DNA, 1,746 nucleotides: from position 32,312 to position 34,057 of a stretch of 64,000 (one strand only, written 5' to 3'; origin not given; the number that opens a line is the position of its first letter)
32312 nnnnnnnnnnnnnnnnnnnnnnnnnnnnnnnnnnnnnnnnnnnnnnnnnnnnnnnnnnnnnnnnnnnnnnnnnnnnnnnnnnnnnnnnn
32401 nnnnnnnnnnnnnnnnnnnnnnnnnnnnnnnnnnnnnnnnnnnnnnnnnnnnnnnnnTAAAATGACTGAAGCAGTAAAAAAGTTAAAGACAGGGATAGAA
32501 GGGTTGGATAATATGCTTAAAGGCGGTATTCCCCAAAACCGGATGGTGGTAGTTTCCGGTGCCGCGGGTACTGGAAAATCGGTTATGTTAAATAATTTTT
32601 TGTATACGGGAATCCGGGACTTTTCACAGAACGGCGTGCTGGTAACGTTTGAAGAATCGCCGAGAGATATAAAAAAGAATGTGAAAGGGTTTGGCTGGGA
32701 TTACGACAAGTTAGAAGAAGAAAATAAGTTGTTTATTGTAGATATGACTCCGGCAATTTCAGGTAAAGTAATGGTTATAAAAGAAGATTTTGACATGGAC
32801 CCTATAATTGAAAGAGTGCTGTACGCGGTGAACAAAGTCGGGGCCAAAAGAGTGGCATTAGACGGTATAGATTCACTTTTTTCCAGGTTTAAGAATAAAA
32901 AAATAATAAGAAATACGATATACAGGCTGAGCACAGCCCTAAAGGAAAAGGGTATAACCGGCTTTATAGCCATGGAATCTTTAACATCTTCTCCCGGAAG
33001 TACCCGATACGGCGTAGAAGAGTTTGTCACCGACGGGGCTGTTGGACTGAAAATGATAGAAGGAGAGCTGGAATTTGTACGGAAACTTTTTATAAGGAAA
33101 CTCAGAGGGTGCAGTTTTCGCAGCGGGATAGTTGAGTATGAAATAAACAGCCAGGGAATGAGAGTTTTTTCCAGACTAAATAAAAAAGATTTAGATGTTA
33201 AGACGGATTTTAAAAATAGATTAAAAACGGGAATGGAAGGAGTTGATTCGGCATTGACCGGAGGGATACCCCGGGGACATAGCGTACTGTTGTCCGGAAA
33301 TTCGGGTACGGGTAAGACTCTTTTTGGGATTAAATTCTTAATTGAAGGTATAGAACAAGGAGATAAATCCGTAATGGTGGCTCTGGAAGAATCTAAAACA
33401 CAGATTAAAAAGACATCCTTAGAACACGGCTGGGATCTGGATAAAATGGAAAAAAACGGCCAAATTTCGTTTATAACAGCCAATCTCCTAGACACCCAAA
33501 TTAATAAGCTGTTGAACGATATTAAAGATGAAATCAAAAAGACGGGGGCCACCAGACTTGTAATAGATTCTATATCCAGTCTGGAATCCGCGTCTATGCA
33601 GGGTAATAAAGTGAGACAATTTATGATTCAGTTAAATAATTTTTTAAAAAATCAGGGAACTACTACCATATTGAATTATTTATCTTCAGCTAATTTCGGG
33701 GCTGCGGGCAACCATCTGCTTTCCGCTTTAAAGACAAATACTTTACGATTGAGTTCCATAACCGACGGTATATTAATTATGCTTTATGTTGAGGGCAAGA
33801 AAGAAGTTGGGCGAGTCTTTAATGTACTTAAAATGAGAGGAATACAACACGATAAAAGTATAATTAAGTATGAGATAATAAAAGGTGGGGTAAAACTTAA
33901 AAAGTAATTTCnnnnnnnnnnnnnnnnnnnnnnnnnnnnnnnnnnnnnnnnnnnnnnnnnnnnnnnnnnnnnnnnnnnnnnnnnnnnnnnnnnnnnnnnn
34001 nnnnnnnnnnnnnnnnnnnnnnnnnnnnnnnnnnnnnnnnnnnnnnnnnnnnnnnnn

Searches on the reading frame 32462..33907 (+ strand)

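Call 66: search_protein_families(library=pfam, max_evalue=0.00001, proteins=[window:32462-33907:+])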
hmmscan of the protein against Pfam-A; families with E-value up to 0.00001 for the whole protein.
window:32462-33907:+ (481 aa): 9 families
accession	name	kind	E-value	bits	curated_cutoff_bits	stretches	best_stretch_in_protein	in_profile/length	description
PF06745.19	ATPase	-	2.1e-115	384.4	26.6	2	8-238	1-229/231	KaiC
PF13481.12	AAA_25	-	3.9e-13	49.9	27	0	252-404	13-186/195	AAA domain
PF03796.21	DnaB_C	-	9e-09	35.5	27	0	254-387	2-124/255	DnaB-like helicase C terminal domain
PF13191.12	AAA_16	-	1.2e-07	32.8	32.6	0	24-47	22-45/167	AAA ATPase domain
PF09848.15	SLFN-g3_helicase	-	2.1e-07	31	24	0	27-50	2-25/354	Schlafen group 3, DNA/RNA helicase domain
PF20720.3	nSTAND3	-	2.4e-06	27.7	27.2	0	25-73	16-60/155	Novel STAND NTPase 3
PF13401.12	AAA_22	-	3.4e-06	27.9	27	0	26-71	5-51/130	AAA domain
PF12775.13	AAA_7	-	5.9e-06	26.4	25.8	0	20-49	27-56/181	P-loop containing dynein motor region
PF05625.17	PAXNEB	-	7.6e-06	25.6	28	0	313-409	134-249/366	PAXNEB protein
